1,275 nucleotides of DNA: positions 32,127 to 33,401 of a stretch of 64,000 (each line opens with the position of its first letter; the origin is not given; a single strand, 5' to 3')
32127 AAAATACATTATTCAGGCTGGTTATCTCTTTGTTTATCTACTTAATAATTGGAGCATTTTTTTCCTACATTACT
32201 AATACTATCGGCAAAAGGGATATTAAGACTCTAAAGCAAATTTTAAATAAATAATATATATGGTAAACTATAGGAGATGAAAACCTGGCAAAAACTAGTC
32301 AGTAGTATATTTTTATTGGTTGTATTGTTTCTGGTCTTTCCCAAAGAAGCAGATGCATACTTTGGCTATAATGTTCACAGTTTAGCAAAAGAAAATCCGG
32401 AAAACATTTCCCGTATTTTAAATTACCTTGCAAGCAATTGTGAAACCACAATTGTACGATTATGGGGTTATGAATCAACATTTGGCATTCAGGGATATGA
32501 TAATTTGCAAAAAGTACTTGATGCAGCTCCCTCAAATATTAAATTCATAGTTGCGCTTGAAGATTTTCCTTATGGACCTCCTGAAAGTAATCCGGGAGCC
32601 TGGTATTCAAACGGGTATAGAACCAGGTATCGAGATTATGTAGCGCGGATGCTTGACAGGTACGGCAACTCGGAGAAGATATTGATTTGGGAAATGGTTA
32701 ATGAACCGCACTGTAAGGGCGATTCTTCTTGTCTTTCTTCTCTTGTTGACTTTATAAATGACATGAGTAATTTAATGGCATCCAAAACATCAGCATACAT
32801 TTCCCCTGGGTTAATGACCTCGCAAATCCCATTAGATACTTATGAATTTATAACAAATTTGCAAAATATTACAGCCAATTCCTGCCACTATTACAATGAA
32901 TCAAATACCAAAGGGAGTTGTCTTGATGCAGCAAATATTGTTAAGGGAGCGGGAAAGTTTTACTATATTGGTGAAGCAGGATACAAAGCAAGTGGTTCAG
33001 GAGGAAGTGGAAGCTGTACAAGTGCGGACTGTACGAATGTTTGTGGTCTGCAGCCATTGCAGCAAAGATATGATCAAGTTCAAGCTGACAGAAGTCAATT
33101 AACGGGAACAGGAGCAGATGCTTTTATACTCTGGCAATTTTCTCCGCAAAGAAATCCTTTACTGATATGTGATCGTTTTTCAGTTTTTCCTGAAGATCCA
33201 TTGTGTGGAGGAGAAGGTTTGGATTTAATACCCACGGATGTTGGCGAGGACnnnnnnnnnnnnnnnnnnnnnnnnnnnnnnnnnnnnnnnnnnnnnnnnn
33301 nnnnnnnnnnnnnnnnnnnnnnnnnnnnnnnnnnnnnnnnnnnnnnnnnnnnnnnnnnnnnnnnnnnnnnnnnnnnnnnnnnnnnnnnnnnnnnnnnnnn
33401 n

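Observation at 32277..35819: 1180-aa secreted fusion of a GH5-like glycoside hydrolase and a lytic-transglycosylase-like domain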

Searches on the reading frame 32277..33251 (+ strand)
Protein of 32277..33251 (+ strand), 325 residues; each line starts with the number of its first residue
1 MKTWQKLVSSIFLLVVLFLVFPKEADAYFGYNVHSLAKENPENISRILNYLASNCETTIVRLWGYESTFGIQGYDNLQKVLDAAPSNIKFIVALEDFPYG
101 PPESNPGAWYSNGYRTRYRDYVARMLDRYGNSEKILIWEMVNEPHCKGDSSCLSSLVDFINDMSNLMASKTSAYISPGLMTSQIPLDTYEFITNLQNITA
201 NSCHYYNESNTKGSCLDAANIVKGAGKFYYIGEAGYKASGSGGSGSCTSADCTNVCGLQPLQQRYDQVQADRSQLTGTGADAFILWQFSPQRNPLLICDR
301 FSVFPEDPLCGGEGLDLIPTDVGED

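Call 6: search_protein_families(library=pfam, proteins=[window:32277-33236:+], max_evalue=10)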
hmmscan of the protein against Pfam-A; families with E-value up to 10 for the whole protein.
window:32277-33236:+ (320 aa): 2 families
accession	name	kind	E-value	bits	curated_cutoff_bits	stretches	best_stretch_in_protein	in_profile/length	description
PF00150.24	Cellulase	-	5.6e-06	26.5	23.5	1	74-238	61-240/272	Cellulase (glycosyl hydrolase family 5)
PF02449.21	Glyco_hydro_42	-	0.0026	17.6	21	1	111-153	105-146/376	Beta-galactosidase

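Call 14: search_protein_families(library=phrogs, proteins=[window:32277-33251:+], max_evalue=1)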
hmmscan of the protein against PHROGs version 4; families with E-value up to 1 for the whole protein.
window:32277-33251:+ (325 aa): 2 families
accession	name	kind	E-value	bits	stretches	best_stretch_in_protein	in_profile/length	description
phrog_1589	-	unknown function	0.098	12.6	1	197-265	168-236/563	-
phrog_21801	-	unknown function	0.43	11.7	0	46-77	26-54/74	-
